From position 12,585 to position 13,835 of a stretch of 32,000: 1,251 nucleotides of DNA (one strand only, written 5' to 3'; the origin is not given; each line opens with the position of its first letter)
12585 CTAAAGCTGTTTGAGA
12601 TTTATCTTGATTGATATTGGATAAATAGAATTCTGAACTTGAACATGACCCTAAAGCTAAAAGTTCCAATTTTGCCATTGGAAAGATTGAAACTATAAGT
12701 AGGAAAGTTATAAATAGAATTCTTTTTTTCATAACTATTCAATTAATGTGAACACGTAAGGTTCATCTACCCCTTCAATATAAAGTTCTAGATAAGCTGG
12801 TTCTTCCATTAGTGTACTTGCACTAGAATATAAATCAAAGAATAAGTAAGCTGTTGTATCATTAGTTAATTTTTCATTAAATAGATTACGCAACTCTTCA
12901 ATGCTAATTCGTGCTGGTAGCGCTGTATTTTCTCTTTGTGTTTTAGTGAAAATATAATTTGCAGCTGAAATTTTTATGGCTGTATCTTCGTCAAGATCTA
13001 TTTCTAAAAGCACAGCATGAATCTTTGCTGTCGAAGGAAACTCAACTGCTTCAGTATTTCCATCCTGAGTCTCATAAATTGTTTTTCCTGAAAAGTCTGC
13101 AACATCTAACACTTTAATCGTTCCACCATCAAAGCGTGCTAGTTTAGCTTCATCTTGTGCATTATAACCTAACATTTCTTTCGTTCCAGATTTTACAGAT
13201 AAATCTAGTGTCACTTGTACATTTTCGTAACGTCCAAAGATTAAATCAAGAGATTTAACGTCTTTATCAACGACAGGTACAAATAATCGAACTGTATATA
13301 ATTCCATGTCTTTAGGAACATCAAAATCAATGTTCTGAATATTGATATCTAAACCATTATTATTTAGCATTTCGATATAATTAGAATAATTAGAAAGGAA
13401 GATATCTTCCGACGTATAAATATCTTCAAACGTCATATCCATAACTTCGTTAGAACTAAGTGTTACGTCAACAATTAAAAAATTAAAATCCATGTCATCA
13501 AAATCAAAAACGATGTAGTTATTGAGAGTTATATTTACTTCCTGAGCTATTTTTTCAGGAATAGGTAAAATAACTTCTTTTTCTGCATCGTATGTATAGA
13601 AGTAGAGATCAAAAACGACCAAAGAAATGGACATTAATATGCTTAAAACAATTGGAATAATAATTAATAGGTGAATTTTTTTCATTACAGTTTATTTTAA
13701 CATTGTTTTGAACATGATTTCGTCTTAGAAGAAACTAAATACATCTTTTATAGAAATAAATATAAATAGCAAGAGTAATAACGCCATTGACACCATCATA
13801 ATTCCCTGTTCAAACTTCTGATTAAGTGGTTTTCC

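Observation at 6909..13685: Candidate non-cellulosomal cohesin-dockerin system: a peptidoglycan hydrolase docked on a membrane-anchored stalk (three-gene operon)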

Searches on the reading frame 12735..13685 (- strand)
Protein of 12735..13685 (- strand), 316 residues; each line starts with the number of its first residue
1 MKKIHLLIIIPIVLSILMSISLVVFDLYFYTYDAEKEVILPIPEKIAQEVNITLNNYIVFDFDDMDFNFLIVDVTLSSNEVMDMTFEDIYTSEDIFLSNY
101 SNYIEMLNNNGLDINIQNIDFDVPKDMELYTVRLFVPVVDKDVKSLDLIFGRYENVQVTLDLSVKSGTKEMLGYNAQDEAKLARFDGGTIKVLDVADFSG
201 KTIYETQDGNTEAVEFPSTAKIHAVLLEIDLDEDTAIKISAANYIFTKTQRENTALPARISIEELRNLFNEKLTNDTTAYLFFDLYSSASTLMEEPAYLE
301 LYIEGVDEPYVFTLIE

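Call 3: search_protein_families(library=pfam, proteins=[window:12735-13685:-], max_evalue=1)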
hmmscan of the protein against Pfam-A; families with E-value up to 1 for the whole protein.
window:12735-13685:- (316 aa): 2 families
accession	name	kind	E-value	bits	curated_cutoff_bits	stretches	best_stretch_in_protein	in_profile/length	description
PF20747.2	Caudo_bapla_N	-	0.16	12.3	26.7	1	231-279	69-117/138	Lactophage receptor-binding protein N-terminal shoulder domain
PF12445.13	FliC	-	0.52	11.1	23.2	0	172-210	87-120/127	Flagellin protein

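Call 4: search_protein_families(library=ncbifam, proteins=[window:12735-13685:-], max_evalue=1)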
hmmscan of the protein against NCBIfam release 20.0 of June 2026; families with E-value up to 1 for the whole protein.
window:12735-13685:- (316 aa): 1 family
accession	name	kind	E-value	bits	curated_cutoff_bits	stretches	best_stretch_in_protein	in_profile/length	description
NF004606.0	PRK05934.1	equivalog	0.033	13.4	297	1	4-53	250-295/341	type III secretion system protein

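Call 7: find_encoding_contigs(protein=window:12735-13685:-, flank=10000, max_places=6)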
Protein window:12735-13685:- (316 aa): no gene with exactly this product is on record in the collection.

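Call 9: find_homologous_proteins(query=window:12735-13685:-)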
Query window:12735-13685:- (316 aa): 5 proteins with E <= 0.001 among 1248 candidates.
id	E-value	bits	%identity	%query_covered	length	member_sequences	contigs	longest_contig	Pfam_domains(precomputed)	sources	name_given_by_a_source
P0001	3.3e-196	669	100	100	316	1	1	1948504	-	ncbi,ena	-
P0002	6.5e-170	582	84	100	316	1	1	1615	-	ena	-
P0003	1.3e-147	509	78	95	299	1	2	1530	-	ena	-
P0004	1.4e-136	473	66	100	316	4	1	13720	-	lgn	-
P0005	3.8e-43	166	35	100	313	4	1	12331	-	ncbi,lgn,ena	-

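Call 10: find_encoding_contigs(protein=P0004, flank=10000, max_places=3)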
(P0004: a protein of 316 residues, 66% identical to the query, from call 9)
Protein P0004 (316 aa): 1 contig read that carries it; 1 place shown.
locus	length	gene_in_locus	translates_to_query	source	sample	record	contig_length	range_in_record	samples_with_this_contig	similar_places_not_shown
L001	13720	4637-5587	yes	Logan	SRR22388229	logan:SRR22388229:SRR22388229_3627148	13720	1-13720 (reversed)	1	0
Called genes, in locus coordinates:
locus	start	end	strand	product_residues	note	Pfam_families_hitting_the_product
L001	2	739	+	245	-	?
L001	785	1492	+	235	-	PF00696:AA_kinase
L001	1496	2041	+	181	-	PF01765:RRF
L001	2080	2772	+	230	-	PF01255:Prenyltransf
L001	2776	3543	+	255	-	PF01148:CTP_transf_1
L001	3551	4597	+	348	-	PF02163:Peptidase_M50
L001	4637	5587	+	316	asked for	-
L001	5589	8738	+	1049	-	PF01832:Glucosaminidase, PF21461:HL_N-beta (faint), PF26918:Ig_Eae (faint), PF02368:Big_2 (weak), PF00404:Dockerin_1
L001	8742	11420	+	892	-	PF12733:Cadherin-like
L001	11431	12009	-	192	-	PF02586:SRAP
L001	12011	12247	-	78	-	-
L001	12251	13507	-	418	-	PF00817:IMS, PF21999:IMS_HHH_1 (faint), PF11799:IMS_C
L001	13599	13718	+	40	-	?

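Call 11: find_encoding_contigs(protein=P0005, flank=10000, max_places=3)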
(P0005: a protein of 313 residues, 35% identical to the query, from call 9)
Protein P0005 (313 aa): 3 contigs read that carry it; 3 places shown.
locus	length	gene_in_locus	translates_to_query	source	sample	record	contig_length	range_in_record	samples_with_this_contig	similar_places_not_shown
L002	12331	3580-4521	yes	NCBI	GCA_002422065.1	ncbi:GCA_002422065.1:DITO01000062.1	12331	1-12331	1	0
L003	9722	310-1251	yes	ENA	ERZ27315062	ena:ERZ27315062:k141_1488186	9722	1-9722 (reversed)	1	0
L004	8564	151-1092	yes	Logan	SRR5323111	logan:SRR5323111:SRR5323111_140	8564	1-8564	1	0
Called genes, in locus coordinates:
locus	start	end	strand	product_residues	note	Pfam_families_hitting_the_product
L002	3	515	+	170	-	?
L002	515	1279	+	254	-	PF01148:CTP_transf_1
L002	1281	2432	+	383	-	PF02670:DXP_reductoisom, PF08436:DXP_redisom_C, PF13288:DXPR_C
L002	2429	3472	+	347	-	PF02163:Peptidase_M50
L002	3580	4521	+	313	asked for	-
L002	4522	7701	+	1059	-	PF01832:Glucosaminidase, PF21461:HL_N-beta (faint), PF22359:Big-like (faint), PF02368:Big_2 (weak), PF26918:Ig_Eae (faint), PF00404:Dockerin_1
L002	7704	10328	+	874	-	PF12733:Cadherin-like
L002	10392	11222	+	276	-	PF00248:Aldo_ket_red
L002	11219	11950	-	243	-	PF02586:SRAP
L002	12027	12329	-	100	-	?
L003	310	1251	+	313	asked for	-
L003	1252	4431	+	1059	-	PF01832:Glucosaminidase, PF21461:HL_N-beta (faint), PF22359:Big-like (faint), PF02368:Big_2 (weak), PF26918:Ig_Eae (faint), PF00404:Dockerin_1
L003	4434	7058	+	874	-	PF12733:Cadherin-like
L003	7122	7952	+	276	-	PF00248:Aldo_ket_red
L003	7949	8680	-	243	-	PF02586:SRAP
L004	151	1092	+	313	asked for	-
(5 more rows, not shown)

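Call 12: find_encoding_contigs(protein=P0001, flank=10000, max_places=2)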
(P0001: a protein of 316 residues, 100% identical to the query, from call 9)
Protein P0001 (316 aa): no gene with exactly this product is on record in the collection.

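Call 38: search_solved_structures(query=A2, max_evalue=10)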
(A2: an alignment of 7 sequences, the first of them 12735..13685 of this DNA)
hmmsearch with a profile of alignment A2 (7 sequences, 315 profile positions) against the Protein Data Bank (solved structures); distinct sequences matched with E-value up to 10: 0.

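Call 39: search_protein_families(library=pfam, alignment_id=A2, max_evalue=1)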
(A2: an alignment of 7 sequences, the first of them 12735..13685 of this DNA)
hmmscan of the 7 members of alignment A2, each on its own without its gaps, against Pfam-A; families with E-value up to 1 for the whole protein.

A. member 1, window:12735-13685:- (316 aa): 2 families
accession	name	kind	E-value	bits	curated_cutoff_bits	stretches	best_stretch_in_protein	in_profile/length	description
PF20747.2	Caudo_bapla_N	-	0.16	12.3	26.7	1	231-279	69-117/138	Lactophage receptor-binding protein N-terminal shoulder domain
PF12445.13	FliC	-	0.52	11.1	23.2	0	172-210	87-120/127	Flagellin protein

B. families by the number of members that match (of 7 scanned): 3 families
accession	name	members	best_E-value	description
PF06207.16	DUF1002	1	0.085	Protein of unknown function (DUF1002)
PF20747.2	Caudo_bapla_N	1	0.16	Lactophage receptor-binding protein N-terminal shoulder domain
PF12445.13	FliC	1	0.52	Flagellin protein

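Call 63: predict_structure(alignment_id=A5)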
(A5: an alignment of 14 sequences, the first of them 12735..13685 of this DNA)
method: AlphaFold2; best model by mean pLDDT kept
length: 316 residues; sequences in the alignment: 14
mean_pLDDT: 83.9   pTM: 0.46
mean pLDDT of the five models: 83.9, 81.9, 81.6, 81.2, 79.7
residues with pLDDT >= 90: 118; 70-90: 159; 50-70: 29; < 50: 10
segments of 3 or more residues with pLDDT < 50: 36-41
pLDDT, mean of each block of 10 residues (from residue 1): 74 88 76 49 61 94 91 93 90 93 86 84 88 94 93 88 89 63 80 85 87 80 91 89 88 90 89 92 78 76 87 77
secondary structure, 60 per line:
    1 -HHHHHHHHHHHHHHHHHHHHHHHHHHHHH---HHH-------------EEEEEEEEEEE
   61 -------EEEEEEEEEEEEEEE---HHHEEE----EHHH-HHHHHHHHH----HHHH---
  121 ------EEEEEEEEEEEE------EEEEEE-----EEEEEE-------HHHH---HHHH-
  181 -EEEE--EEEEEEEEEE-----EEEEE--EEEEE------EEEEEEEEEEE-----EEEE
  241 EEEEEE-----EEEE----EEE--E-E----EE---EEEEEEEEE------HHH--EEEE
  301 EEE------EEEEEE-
elements in order: H2-30 E50-60 E68-82 E89-91 H101-109 H114-117 E127-138 E145-150 E156-161 H169-172 H176-179 E182-185 E188-197 E203-207 E210-214 E221-231 E237-246 E252-255 E260-262 E277-285 E297-303 E310-315

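Call 66: fold_search(model_id=the predicted structure, library=pdb)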
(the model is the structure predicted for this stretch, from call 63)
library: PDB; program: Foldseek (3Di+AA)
matches with E <= 10: 1526; with E <= 0.001: 0
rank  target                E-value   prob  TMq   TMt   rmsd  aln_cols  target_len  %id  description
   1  4kkp_A                1.1e-03  0.85  0.19  0.23  20.1       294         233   10  Crystal structure of Vibrio cholerae RbmA (crystal form 2) (released 2013-05-22)
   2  4kkp_B                1.2e-03  0.91  0.21  0.26  20.4       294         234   11  Crystal structure of Vibrio cholerae RbmA (crystal form 2) (released 2013-05-22)
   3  6h7w_C                3.1e-03  0.54  0.17  0.18  19.4       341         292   11  Model of retromer-Vps5 complex assembled on membrane. (released 2018-09-26)
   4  4kkr_A                4.2e-03  0.90  0.21  0.27  19.9       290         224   10  Crystal structure of Vibrio cholerae RbmA (crystal form 3) (released 2013-05-22)
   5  4b60_B                8.3e-03  0.41  0.17  0.18  18.0       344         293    8  Structure of rFnBPA(189-505) in complex with fibrinogen gamma chain C- terminal peptide (released 2013-10-09)
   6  5f0l_B                8.3e-03  0.33  0.16  0.17  19.8       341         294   10  Structure of retromer VPS26-VPS35 subunits bound to SNX3 and DMT1 (released 2016-12-07)
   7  8gsx                  8.7e-03  0.23  0.14  0.16  16.6       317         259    9  X-ray structure of Clostridium perfringens pili protein B collagen-binding domains (released 2023-06-07)
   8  8y81_E                9.2e-03  0.77  0.19  0.19  15.9       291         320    8  Structure of the ige-fc bound to its high affinity receptor fc(epsilon)ri (released 2024-07-10)
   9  7xad_A                1.4e-02  0.72  0.20  0.26  12.7       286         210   10  Crystal strucutre of PD-L1 and DBL2_02 designed protein binder (released 2023-04-12)
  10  5mol_A                1.9e-02  0.63  0.19  0.19  19.2       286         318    8  Human IgE-Fc crystal structure (released 2018-01-10)
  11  3b5h_A                2.0e-02  0.80  0.20  0.30  12.5       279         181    8  Crystal structure of the extracellular portion of HAb18G/CD147 (released 2008-05-06)
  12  5mhn_B                2.1e-02  0.47  0.18  0.12  12.7       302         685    5  FXIIIa in complex with the inhibitor ZED2360 (released 2017-12-20)
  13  7shz_A                2.4e-02  0.47  0.17  0.23  17.9       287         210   10  IgE-Fc in complex with HAE (released 2021-12-22)
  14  7u06_B                2.4e-02  0.44  0.18  0.09  17.1       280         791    9  Structure of the yeast TRAPPII-Rab11/Ypt32 complex in the closed/open state (composite structure) (released 2022-04-27)
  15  6lz0_B                2.7e-02  0.77  0.20  0.26  12.6       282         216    7  Cryo-EM structure of human MCT1 in complex with Basigin-2 in the presence of lactate (released 2020-12-23)
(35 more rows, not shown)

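Call 94: fold_search(model_id=the predicted structure, library=viral)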
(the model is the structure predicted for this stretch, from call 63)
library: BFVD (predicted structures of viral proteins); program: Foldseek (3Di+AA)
matches with E <= 10: 784; with E <= 0.001: 4
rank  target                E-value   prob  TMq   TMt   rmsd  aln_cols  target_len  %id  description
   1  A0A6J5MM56            1.0e-06  1.00  0.30  0.34  19.6       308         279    8  DUF4352 domain-containing protein [uncultured Caudovirales phage]
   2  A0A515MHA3            1.4e-05  1.00  0.33  0.52   3.7       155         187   16  Lipoprotein [Rhodococcus phage Sleepyhead]
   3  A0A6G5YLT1            1.5e-04  0.93  0.19  0.09  14.6       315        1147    9  (no name in the UniProt tables at hand)
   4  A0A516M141            3.0e-04  0.99  0.21  0.21  36.6       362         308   11  (no name in the UniProt tables at hand)
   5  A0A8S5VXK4            2.3e-03  0.87  0.18  0.16  12.2       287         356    9  (no name in the UniProt tables at hand)
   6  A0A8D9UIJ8            3.0e-03  1.00  0.29  0.42   6.4       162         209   15  (no name in the UniProt tables at hand)
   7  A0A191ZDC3            3.7e-03  0.99  0.29  0.36  12.1       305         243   13  Putative coagulation factor 5/8 domain-containing protein [Erwinia phage vB_EamP_Gutmeister]
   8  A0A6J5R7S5            4.8e-03  0.94  0.21  0.11  15.1       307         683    8  Peptidase S8/S53 domain containing protein [uncultured Caudovirales phage]
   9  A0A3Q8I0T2            7.7e-03  0.75  0.19  0.22  16.4       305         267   10  (no name in the UniProt tables at hand)
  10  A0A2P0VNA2            9.4e-03  0.23  0.15  0.08  21.0       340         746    8  Uncharacterized protein [Tetraselmis virus 1]
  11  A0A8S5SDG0            9.9e-03  1.00  0.28  0.27   5.3       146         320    8  DUF5067 domain-containing protein [Siphoviridae sp. ctrCv3]
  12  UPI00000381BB         1.2e-02  0.63  0.21  0.10  17.0       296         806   10  (no name look-up for this kind of identifier)
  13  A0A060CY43            1.4e-02  0.14  0.13  0.07  21.6       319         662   10  Putative major envelope glycoprotein [Bovine gammaherpesvirus 6]
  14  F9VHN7                1.8e-02  0.09  0.08  0.05  26.6       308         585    8  (no name in the UniProt tables at hand)
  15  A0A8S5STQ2            1.9e-02  0.93  0.22  0.40  14.1       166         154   13  Thiamine pyridinylase I [Phage sp. ctcqm2]
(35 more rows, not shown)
